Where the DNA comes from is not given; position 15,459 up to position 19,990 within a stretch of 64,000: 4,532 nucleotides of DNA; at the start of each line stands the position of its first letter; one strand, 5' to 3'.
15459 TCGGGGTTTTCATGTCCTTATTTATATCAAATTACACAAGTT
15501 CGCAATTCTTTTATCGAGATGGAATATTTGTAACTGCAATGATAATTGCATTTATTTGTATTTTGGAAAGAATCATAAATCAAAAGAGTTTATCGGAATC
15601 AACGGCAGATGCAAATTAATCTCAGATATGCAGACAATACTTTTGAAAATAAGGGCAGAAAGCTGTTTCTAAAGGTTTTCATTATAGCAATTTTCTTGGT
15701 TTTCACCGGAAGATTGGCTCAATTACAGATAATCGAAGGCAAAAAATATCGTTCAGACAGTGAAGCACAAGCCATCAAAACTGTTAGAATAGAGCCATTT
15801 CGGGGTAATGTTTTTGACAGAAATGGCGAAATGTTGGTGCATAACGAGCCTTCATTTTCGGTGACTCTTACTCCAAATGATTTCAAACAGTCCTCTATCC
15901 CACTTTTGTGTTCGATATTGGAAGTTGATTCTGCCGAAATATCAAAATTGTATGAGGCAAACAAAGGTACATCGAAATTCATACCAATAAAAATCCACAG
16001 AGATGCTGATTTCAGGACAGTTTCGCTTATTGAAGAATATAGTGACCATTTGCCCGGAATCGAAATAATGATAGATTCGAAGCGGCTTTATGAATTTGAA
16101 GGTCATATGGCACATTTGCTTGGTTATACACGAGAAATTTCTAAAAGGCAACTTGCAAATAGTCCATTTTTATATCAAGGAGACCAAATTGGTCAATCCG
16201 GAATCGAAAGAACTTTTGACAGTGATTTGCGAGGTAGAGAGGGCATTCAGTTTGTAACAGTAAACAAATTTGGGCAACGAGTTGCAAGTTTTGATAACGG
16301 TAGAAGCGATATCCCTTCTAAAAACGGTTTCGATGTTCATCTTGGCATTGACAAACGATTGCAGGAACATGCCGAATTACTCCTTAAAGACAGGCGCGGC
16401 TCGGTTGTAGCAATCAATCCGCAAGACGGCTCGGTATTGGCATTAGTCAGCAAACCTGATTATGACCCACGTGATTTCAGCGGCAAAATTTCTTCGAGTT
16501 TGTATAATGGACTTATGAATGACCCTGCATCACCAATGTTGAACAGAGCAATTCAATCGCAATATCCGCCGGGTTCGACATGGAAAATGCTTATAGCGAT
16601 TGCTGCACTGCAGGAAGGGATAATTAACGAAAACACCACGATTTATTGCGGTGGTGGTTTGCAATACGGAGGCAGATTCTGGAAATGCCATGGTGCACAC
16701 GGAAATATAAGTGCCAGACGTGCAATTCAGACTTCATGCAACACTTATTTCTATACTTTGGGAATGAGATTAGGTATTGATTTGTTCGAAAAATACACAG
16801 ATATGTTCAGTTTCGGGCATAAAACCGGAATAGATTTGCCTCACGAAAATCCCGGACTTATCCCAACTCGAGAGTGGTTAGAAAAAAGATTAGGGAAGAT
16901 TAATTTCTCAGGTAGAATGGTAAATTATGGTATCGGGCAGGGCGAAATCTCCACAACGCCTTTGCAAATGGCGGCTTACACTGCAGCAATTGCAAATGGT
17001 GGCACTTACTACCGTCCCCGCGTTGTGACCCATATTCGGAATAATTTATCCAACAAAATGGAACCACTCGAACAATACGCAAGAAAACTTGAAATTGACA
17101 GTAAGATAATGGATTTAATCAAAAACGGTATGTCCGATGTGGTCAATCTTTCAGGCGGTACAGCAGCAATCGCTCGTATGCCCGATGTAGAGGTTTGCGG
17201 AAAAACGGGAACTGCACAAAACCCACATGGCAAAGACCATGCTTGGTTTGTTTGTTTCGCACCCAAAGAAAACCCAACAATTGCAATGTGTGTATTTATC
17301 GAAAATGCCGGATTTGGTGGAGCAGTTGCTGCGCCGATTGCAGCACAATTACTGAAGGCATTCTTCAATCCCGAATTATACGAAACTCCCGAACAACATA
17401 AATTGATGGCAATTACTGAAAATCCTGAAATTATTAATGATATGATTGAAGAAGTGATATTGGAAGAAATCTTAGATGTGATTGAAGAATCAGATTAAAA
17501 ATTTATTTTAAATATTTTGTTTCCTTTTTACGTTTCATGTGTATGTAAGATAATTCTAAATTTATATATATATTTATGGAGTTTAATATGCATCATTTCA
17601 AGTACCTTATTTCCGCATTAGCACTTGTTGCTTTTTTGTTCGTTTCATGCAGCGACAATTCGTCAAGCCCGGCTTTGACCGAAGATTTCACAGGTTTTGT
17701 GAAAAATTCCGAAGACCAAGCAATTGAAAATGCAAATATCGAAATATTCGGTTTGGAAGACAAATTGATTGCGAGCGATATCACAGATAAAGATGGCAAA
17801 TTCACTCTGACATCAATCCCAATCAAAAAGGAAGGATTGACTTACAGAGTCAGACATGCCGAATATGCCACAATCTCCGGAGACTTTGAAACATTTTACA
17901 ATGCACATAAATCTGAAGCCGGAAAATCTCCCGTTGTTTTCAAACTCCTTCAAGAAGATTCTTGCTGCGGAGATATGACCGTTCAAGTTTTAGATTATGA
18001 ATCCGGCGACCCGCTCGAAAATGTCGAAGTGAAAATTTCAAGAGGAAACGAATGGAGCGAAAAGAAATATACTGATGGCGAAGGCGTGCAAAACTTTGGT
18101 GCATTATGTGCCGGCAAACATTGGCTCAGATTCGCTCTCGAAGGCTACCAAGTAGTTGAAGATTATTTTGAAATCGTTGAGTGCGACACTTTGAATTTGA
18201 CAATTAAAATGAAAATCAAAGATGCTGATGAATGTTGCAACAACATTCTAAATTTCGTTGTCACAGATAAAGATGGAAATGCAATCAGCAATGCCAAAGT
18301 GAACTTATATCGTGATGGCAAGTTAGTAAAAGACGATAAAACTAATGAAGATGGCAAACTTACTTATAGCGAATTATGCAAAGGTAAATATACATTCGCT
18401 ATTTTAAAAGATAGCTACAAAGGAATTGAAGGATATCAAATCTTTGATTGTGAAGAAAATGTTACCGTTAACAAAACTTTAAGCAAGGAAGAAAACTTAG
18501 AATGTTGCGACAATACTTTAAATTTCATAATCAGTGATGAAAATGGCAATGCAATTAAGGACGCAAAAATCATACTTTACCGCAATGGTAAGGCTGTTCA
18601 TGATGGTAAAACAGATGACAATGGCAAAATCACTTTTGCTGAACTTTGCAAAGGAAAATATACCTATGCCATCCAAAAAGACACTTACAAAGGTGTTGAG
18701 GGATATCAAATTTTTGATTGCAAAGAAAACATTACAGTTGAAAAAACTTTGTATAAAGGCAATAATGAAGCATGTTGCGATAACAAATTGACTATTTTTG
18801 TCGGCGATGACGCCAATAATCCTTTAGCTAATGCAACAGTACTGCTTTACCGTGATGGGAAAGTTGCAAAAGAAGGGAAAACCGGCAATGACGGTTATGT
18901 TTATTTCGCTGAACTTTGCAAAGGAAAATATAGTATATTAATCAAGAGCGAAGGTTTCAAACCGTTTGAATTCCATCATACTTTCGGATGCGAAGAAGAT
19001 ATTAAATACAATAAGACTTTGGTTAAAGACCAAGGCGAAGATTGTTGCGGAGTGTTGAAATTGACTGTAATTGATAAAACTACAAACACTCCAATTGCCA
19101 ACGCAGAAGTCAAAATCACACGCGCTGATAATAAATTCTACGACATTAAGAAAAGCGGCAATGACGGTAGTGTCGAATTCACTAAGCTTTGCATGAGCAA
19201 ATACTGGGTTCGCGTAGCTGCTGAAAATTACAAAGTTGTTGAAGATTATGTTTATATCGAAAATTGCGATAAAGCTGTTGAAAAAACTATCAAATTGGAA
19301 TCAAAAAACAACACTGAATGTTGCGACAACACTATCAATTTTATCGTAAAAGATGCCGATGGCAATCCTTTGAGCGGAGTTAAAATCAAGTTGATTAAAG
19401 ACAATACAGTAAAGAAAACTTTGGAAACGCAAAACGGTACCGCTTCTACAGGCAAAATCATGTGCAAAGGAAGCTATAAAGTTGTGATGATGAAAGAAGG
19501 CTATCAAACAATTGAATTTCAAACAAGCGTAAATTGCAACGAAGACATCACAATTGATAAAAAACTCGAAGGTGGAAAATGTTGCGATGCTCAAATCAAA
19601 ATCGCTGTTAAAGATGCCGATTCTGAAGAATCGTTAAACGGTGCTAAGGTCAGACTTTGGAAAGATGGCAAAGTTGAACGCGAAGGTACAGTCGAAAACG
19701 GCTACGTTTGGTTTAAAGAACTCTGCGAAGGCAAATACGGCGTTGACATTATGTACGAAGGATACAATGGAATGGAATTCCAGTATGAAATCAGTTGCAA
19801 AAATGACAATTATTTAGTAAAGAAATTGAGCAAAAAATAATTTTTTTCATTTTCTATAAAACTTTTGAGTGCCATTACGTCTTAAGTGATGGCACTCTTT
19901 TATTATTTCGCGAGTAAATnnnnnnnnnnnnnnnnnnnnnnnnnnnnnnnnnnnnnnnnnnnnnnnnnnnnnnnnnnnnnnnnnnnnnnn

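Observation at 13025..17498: Wzz - Wzy_C(O-antigen-ligase family) - PBP2 linkage with translational coupling, no rodA/mreCD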

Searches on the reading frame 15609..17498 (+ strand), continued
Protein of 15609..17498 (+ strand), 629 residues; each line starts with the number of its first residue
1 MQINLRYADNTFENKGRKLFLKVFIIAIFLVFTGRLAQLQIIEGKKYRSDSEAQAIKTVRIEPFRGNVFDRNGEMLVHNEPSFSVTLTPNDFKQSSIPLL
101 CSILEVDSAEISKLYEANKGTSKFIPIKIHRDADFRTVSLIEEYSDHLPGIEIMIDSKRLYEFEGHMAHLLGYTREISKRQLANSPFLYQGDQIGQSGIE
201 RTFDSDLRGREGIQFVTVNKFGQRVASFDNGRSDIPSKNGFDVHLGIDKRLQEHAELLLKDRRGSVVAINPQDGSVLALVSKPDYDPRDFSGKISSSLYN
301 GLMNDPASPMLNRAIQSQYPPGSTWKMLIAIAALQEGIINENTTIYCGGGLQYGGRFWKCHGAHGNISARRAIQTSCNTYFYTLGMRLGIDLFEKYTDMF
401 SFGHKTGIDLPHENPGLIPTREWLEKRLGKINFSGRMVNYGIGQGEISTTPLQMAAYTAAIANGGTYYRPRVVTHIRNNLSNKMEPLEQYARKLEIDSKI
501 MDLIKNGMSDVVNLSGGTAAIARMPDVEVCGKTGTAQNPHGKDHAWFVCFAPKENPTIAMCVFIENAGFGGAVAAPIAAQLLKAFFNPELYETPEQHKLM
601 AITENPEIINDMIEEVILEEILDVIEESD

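Call 55: search_protein_families(library=pfam, proteins=[L011:8935-9909:+, L007:7409-7963:+, L010:6017-7309:+, L012:7286-8521:+], max_evalue=0.01)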
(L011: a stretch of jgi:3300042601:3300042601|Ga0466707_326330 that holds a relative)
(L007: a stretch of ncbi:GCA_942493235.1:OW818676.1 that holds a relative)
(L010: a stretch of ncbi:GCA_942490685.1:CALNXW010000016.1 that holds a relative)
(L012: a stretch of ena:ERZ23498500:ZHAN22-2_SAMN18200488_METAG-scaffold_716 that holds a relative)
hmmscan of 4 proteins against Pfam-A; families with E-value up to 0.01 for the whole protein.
L011:8935-9909:+ (325 aa): 0 families

L007:7409-7963:+ (185 aa): 1 family
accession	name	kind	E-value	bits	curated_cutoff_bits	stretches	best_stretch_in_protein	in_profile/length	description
PF01966.28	HD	-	0.0003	21.5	22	1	22-112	2-113/116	HD domain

L010:6017-7309:+ (431 aa): 1 family
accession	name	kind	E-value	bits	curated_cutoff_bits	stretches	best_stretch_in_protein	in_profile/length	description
PF13231.12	PMT_2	-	3e-13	50.7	26.1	1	80-242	3-157/160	Dolichyl-phosphate-mannose-protein mannosyltransferase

L012:7286-8521:+ (412 aa): 2 families
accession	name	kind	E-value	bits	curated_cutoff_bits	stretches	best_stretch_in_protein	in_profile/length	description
PF13807.11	GNVR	-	5.3e-05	23.5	27.7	1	321-395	6-80/82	G-rich domain on putative tyrosine kinase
PF02706.20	Wzz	-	0.0075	17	25.5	0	43-95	8-59/91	Chain length determinant protein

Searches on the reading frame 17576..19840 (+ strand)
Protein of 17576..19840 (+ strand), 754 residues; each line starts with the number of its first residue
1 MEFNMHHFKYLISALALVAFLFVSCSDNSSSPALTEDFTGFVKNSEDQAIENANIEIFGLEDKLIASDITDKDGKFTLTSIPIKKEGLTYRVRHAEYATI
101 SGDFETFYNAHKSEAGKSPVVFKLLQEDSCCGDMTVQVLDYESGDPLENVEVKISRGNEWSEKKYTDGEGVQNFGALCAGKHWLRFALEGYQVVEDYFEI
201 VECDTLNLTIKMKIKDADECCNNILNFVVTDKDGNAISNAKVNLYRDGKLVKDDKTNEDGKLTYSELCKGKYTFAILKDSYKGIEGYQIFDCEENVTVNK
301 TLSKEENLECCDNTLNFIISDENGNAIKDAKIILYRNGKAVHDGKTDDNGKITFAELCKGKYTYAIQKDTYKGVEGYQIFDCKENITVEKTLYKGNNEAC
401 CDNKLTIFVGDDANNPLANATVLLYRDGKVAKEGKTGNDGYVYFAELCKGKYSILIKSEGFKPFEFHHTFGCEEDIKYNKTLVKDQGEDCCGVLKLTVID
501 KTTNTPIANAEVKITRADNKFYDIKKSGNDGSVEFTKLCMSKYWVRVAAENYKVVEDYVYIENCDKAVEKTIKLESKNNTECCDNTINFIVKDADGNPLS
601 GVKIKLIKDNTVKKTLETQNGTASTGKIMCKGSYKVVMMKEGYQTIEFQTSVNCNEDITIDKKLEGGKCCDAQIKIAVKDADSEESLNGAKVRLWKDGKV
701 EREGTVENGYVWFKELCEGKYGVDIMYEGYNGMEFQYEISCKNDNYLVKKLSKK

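Call 3: search_protein_families(library=pfam, proteins=[window:17576-19840:+], max_evalue=0.01)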
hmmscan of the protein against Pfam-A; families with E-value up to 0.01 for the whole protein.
window:17576-19840:+ (754 aa): 28 families (the best 25 are shown)
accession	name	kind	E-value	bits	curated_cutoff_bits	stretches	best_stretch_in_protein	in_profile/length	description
PF13620.12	CarboxypepD_reg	-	7.7e-63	209.3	32.3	7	406-466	3-64/82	Carboxypeptidase regulatory-like domain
PF17802.7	SpaA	-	5.1e-37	126.3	23.1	6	494-563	3-76/91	Prealbumin-like fold domain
PF17210.9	SdrD_B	-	3.4e-29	101.8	29.7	2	230-277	17-65/112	SdrD B-like domain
PF13715.12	CarbopepD_reg_2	-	5.6e-28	97.2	32.2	2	137-215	4-79/88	CarboxypepD_reg-like domain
PF02369.22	Big_1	-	1.8e-25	89.3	34.9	2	208-263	4-63/93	Bacterial Ig-like domain (group 1)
PF11974.14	bMG3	-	7.5e-22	77.7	34.9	0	322-357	23-59/103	Bacterial alpha-2-macroglobulin MG3 domain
PF05688.17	BIg21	-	8.1e-13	49.3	27.4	0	404-436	5-37/109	Bacterial Immunoglobulin-like 21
PF08308.17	PEGA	-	9.4e-13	48.3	20.8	0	631-665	34-68/71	PEGA domain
PF24025.1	Ig_DR_A0283-like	-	4.7e-12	46.5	27.1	0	494-548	9-63/102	DR_A0283-like, Ig-like domain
PF10670.15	DUF4198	-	8.5e-10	39.5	34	0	134-186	149-205/209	Domain of unknown function (DUF4198)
PF10794.15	DUF2606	-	1.5e-08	34.9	25.4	0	301-369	34-111/134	Protein of unknown function (DUF2606)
PF00576.27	Transthyretin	-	1.5e-07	32.4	25.3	0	134-194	1-71/109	HIUase/Transthyretin family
PF17789.7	MG4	-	2.1e-07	31.5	24.7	0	134-195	18-78/95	Macroglobulin domain MG4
PF24107.1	DUF7382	-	5.4e-07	29.8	27.4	0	311-353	18-63/65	Domain of unknown function (DUF7382)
PF09134.16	Invasin_D3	-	5.9e-07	30.4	33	0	585-625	22-65/98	Invasin, domain 3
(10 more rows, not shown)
